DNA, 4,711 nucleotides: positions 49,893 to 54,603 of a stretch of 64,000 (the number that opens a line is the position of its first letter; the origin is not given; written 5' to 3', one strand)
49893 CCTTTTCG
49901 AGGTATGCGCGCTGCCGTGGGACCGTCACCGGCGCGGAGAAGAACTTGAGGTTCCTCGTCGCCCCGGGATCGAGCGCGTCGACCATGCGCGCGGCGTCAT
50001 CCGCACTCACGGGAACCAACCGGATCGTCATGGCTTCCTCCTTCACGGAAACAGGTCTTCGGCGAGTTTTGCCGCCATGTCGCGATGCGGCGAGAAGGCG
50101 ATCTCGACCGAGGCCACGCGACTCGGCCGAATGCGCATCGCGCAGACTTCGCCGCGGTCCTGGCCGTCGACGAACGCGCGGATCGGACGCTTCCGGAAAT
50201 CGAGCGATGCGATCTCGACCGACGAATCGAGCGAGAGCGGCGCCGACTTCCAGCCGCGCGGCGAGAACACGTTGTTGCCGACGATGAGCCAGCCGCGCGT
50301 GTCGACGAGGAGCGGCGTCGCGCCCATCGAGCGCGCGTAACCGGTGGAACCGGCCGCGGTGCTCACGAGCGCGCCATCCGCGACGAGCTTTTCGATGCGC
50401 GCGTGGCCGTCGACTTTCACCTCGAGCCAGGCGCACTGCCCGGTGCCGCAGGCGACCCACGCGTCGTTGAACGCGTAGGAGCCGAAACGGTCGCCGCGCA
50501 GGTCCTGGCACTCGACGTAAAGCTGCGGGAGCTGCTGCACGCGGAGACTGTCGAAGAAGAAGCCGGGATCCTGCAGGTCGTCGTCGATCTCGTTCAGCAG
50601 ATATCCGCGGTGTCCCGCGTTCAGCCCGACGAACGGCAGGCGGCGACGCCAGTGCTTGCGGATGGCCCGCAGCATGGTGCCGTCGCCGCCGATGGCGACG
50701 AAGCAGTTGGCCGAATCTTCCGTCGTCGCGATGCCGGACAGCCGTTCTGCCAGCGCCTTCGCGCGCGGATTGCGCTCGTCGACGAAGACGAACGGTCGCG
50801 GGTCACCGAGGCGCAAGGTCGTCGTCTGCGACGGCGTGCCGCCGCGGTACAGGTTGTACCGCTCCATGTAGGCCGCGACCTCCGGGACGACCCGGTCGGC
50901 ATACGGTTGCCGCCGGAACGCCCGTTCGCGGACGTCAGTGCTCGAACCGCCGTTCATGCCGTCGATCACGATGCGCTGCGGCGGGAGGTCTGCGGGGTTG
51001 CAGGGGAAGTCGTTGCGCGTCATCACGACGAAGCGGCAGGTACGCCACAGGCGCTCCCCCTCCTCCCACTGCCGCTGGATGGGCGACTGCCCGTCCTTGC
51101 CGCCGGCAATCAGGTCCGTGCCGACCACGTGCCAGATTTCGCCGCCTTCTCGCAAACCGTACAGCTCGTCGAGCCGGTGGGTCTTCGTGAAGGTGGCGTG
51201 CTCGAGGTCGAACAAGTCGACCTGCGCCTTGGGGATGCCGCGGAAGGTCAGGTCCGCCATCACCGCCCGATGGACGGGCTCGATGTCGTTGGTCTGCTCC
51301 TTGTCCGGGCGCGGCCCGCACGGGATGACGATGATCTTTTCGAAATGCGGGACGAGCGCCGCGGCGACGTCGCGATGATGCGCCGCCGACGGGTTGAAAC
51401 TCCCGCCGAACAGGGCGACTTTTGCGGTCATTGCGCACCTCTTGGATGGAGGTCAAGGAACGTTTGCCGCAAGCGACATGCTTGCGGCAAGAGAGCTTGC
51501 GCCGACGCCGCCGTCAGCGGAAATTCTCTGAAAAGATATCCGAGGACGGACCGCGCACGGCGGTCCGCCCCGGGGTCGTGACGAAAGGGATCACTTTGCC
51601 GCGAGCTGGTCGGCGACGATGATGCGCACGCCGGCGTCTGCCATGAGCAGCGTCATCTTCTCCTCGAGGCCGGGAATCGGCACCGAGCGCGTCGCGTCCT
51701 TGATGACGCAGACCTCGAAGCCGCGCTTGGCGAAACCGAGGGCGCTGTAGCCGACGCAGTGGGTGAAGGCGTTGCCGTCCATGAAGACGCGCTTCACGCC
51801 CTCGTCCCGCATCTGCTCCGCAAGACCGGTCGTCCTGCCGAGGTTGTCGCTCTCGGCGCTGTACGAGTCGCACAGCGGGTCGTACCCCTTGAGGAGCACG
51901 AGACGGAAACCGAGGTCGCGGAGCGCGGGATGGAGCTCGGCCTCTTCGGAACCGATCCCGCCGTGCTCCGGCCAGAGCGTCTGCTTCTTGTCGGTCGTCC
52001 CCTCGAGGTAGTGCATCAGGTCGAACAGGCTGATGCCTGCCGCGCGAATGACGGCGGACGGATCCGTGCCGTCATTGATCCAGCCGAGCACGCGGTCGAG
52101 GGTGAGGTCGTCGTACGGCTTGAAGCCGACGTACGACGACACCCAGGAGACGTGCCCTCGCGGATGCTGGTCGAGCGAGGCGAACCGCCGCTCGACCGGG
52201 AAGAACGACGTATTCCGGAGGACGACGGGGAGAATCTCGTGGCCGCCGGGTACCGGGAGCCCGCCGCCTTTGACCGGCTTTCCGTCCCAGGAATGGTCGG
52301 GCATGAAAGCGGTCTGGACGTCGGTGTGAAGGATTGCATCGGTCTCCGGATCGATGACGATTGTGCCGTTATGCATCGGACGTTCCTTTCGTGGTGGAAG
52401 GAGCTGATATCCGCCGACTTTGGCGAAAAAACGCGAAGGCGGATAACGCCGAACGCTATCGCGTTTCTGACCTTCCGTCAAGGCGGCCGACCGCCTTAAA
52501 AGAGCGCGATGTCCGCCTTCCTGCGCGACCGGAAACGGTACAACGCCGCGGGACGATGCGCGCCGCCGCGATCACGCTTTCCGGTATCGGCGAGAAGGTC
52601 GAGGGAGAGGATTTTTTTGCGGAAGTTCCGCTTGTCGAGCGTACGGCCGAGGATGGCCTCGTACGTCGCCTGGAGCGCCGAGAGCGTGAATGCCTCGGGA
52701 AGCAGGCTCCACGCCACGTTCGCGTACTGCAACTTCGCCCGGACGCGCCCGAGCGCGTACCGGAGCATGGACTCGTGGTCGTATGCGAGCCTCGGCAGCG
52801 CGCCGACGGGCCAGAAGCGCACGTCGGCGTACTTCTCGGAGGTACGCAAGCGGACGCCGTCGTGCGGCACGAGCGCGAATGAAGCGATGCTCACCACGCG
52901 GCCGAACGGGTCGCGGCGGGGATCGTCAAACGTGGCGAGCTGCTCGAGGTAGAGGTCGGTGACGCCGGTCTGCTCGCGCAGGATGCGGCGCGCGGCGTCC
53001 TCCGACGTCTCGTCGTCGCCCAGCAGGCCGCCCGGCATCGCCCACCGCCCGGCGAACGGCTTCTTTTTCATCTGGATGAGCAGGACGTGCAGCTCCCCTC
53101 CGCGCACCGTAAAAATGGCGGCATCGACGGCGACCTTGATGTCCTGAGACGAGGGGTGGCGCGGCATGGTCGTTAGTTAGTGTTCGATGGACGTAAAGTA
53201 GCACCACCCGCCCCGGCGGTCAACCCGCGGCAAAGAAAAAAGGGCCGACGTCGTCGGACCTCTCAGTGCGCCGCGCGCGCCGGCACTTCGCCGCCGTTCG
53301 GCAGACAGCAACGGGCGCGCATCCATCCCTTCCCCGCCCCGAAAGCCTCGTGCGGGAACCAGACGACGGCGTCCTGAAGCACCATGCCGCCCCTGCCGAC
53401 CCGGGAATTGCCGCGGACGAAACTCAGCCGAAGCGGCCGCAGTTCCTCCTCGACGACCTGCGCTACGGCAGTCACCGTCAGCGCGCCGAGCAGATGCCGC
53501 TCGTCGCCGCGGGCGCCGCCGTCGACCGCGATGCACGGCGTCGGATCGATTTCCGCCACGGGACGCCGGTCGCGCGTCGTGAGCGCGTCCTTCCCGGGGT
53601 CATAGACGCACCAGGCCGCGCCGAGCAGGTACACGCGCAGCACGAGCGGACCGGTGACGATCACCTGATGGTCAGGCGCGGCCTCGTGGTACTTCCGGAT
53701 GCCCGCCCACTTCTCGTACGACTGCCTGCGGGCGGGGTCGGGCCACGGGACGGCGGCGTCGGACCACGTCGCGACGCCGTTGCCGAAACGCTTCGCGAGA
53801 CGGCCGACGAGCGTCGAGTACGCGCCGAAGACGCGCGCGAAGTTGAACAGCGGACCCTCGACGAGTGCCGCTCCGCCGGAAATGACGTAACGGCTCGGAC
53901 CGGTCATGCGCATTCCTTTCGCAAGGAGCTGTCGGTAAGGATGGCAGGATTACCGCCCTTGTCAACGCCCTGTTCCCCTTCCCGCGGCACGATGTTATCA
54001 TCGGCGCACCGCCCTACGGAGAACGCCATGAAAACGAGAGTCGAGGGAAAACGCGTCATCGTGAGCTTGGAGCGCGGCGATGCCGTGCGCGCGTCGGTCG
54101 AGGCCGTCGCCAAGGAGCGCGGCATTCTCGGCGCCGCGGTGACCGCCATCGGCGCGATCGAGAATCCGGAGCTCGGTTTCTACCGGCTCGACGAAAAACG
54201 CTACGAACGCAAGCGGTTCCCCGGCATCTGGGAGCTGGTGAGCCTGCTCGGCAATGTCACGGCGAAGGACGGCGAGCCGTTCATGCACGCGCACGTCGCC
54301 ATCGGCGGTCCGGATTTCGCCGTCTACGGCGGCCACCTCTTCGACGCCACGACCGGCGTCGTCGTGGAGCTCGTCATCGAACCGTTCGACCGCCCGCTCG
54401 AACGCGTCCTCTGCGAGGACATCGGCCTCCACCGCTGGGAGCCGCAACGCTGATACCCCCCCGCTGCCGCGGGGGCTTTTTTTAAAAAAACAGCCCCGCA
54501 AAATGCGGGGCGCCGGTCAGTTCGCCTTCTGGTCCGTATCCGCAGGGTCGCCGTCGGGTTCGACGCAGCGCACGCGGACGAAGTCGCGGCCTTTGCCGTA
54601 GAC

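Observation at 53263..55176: Paralogous pair of unknown ~215-aa proteins (WCV(Y/H)DP ... FPH(E/A)x(F/Y)GxGK motifs) flanking a PPC/DUF296 gene, next to the NrtR cluster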

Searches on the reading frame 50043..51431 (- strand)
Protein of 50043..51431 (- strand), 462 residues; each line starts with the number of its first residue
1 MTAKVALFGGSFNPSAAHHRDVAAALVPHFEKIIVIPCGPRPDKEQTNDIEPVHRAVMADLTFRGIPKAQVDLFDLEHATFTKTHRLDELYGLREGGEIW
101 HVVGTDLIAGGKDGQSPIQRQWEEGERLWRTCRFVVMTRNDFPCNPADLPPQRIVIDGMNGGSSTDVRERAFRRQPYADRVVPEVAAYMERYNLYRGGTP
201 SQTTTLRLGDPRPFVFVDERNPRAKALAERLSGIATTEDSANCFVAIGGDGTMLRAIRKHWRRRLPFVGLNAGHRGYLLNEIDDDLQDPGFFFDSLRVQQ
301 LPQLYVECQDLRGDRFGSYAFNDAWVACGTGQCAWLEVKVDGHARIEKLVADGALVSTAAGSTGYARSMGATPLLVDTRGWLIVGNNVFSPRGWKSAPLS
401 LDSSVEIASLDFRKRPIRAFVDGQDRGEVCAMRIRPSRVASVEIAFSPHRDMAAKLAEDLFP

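Call 4: search_protein_families(library=pfam, proteins=[window:50043-51431:-], max_evalue=1)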
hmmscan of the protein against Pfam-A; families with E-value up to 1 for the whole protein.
window:50043-51431:- (462 aa): 3 families
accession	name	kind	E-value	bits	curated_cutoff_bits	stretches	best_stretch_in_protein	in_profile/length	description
PF01513.26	NAD_kinase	-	8.5e-08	33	25.5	1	228-278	60-110/130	ATP-NAD kinase N-terminal domain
PF01467.32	CTP_transf_like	-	7.9e-07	29.8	21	1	7-170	1-133/133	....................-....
PF20143.4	NAD_kinase_C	-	3.8e-05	23.9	23.7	1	333-426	14-103/126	ATP-NAD kinase C-terminal domain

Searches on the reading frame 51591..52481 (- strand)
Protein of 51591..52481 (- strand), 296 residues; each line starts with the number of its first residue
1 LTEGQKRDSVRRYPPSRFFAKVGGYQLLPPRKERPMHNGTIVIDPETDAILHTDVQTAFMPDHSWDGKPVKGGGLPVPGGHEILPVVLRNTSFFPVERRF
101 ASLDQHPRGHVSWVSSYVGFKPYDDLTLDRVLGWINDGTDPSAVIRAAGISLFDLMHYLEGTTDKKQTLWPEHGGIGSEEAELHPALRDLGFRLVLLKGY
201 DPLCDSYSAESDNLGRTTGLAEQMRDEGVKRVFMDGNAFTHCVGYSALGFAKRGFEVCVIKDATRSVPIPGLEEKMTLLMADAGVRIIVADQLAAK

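Call 4: search_protein_families(library=pfam, proteins=[window:51591-52481:-], max_evalue=1)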
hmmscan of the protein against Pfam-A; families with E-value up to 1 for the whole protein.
window:51591-52481:- (296 aa): 3 families
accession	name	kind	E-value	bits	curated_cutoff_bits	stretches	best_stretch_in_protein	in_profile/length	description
PF00857.26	Isochorismatase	-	5.8e-08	33.4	27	1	164-288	59-171/175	Isochorismatase domain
PF21922.1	PBP_dimer_2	-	0.015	16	27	0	221-256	12-50/83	Penicillin binding protein A dimerisation domain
PF25590.1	DUF7936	-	0.068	14.3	27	1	120-140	54-74/103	Domain of unknown function (DUF7936)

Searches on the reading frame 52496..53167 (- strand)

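Call 4: search_protein_families(library=pfam, proteins=[window:52496-53167:-], max_evalue=1)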
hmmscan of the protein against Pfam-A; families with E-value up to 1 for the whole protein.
window:52496-53167:- (223 aa): 4 families
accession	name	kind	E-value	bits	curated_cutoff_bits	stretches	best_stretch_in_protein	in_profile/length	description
PF21906.2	NrtR_WHD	-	3.1e-27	94.9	27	1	154-212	3-61/61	NrtR DNA-binding winged helix domain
PF00293.34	NUDIX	-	6.1e-17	62.3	21.1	1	15-135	5-131/134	NUDIX domain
PF19368.5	AraR_C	-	5.3e-15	55.9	23.8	1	148-214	1-68/82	AraR C-terminal winged HTH domain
PF13869.12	NUDIX_2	-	0.16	11.8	27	1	8-70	40-98/188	Nucleotide hydrolase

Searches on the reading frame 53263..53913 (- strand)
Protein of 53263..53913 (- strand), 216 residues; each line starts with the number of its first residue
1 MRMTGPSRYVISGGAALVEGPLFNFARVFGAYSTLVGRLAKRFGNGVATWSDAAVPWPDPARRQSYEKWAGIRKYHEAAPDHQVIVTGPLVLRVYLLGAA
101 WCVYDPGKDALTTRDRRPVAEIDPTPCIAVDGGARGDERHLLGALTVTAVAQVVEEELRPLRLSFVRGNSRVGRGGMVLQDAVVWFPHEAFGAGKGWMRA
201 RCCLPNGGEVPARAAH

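Call 4: search_protein_families(library=pfam, proteins=[window:53263-53913:-], max_evalue=1)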
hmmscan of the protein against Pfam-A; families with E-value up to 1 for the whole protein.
window:53263-53913:- (216 aa): 0 families

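Call 5: search_protein_families(library=ncbifam, proteins=[window:53263-53913:-], max_evalue=1)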
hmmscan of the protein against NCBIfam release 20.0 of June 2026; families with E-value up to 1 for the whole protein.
window:53263-53913:- (216 aa): 0 families

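Call 51: search_protein_families(library=padloc, proteins=[window:53263-53913:-], max_evalue=1)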
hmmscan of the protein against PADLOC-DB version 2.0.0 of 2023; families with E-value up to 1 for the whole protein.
window:53263-53913:- (216 aa): 0 families

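Call 52: search_protein_families(library=phrogs, proteins=[window:53263-53913:-], max_evalue=1)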
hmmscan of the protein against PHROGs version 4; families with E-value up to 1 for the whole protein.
window:53263-53913:- (216 aa): 0 families

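Call 59: find_homologous_proteins(query=window:53263-53907:-)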
Query window:53263-53907:- (214 aa): 4 proteins with E <= 0.001 among 818 candidates.
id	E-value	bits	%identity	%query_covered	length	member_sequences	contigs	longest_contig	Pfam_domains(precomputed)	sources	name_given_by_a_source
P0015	1.8e-127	442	88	99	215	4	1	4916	-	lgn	-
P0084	8.8e-109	381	75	100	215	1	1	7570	-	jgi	jgi:hypothetical protein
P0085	6.6e-108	378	75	100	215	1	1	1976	-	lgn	-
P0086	1.4e-93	331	68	99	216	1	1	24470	-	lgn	-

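Call 60: find_encoding_contigs(protein=P0084, flank=8000, max_places=2)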
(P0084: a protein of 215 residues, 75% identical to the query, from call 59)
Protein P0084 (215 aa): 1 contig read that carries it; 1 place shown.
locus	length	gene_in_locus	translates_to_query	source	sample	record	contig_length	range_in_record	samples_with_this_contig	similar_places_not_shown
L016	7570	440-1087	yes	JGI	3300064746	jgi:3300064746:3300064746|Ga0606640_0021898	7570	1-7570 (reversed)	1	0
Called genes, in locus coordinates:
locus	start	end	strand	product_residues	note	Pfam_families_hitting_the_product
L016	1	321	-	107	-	?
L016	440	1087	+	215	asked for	-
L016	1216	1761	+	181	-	-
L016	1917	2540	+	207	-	PF00293:NUDIX, PF19368:WHD_AraR, PF21906:WHD_NrtR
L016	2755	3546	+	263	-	PF00857:Isochorismatase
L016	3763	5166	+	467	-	PF01513:NAD_kinase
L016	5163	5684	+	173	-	PF13302:Acetyltransf_3, PF13420:Acetyltransf_4, PF00583:Acetyltransf_1, PF13523:Acetyltransf_8 (weak), PF13508:Acetyltransf_7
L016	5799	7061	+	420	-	PF17767:NAPRTase_N, PF04095:NAPRTase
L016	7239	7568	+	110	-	?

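Call 67: predict_structure(alignment_id=A6)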
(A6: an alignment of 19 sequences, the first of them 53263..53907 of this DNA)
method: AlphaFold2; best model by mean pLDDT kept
length: 214 residues; sequences in the alignment: 19
mean_pLDDT: 88.3   pTM: 0.85
mean pLDDT of the five models: 88.3, 88.2, 88.1, 87.3, 86.8
residues with pLDDT >= 90: 149; 70-90: 45; 50-70: 13; < 50: 7
segments of 3 or more residues with pLDDT < 50: 1-4, 212-214
pLDDT, mean of each block of 10 residues (from residue 1): 60 91 98 97 86 89 94 93 92 93 91 90 94 68 94 97 88 82 97 94 85 43
secondary structure, 60 per line:
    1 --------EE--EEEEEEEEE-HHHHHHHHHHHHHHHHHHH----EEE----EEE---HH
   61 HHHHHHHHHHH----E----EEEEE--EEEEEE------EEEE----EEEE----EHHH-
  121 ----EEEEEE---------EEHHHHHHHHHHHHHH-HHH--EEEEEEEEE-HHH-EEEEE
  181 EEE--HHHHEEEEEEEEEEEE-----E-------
elements in order: E13-21 H23-41 E46-48 E53-55 H59-71 E81-85 E88-93 E100-103 E108-111 E125-130 H142-155 E162-170 E176-183 H186-189 E190-201

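Call 70: fold_search(model_id=the predicted structure, library=pdb)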
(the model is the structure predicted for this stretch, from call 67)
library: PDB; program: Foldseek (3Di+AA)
matches with E <= 10: 1566; with E <= 0.001: 0
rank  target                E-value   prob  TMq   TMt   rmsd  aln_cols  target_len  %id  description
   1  4j2g_B                1.0e-01  0.08  0.15  0.17  17.9       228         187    8  Atg13 HORMA domain (released 2013-03-20)
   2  1tyq_D                1.5e-01  0.20  0.25  0.21  15.6       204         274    9  Crystal structure of Arp2/3 complex with bound ATP and calcium (released 2004-11-09)
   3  7n04_H                1.6e-01  0.07  0.13  0.12  25.3       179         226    9  Crystal structure of the apo F240 antibody fragment (released 2022-03-30)
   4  7mx8_H                2.4e-01  0.05  0.12  0.12  19.5       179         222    8  Crystal Structure of HPV L1-directed E7M03 Fab (released 2022-05-25)
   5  8fa9_H                2.6e-01  0.06  0.12  0.12  16.9       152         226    7  Crystal structure of Ky15.5 Fab in complex with circumsporozoite protein NPDP peptide (released 2023-11-01)
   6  3b2u_T                2.9e-01  0.04  0.12  0.12  19.4       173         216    9  Crystal structure of isolated domain III of the extracellular region of the epidermal growth factor receptor in comple (released 2008-02-19)
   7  4rfe_C                3.2e-01  0.07  0.14  0.14  21.3       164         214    9  Crystal structure of ADCC-potent ANTI-HIV-1 Rhesus macaque antibody JR4 Fab (released 2015-07-15)
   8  7um3_H                3.4e-01  0.06  0.13  0.13  20.4       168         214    9  Crystal structure of a Fab in complex with a peptide derived from the LAG-3 D1 domain loop insertion (released 2022-09-07)
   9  9c1s_A                3.4e-01  0.06  0.13  0.13  17.2       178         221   10  Fab F946 in complex with OspC type A (released 2025-08-27)
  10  3ghe_H                3.6e-01  0.05  0.13  0.12  22.9       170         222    9  Crystal structure of anti-HIV-1 Fab 537-10D in complex with V3 peptide MN (released 2009-12-01)
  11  6uum_H                4.0e-01  0.05  0.13  0.12  17.5       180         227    7  Crystal structure of antibody 438-B11 DSS mutant (Cys98A-Cys100aA) (released 2020-09-23)
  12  3q6g_I                4.3e-01  0.06  0.14  0.13  19.5       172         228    9  Crystal structure of Fab of rhesus mAb 2.5B specific for quaternary neutralizing epitope of HIV-1 gp120 (released 2011-05-25)
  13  7uyl_H                4.5e-01  0.06  0.14  0.13  17.5       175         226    7  850 Fab (released 2022-11-23)
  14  4hfw_B                4.5e-01  0.06  0.13  0.13  15.4       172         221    7  Anti Rotavirus Antibody (released 2013-05-29)
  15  1mcp_H                4.5e-01  0.05  0.13  0.12  19.8       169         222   10  PHOSPHOCHOLINE BINDING IMMUNOGLOBULIN FAB MC/PC603. AN X-RAY DIFFRACTION STUDY AT 2.7 ANGSTROMS (released 1985-01-02)
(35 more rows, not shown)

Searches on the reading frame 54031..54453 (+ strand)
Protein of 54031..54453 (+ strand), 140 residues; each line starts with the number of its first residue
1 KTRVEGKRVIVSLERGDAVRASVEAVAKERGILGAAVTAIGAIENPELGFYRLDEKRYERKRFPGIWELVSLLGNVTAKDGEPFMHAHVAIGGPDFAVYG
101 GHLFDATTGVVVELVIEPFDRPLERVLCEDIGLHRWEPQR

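Call 4: search_protein_families(library=pfam, proteins=[window:54031-54453:+], max_evalue=1)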
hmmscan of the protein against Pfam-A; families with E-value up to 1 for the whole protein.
window:54031-54453:+ (140 aa): 2 families
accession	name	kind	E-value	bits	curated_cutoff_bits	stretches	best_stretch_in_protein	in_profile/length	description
PF03479.20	PCC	-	1.7e-28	99.7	25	1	9-120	3-116/117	Plants and Prokaryotes Conserved (PCC) domain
PF02035.20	Coagulin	-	0.14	12.5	25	1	4-41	13-50/174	Coagulin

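Call 5: search_protein_families(library=ncbifam, proteins=[window:54031-54453:+], max_evalue=1)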
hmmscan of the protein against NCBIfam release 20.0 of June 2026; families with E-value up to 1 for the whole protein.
window:54031-54453:+ (140 aa): 0 families
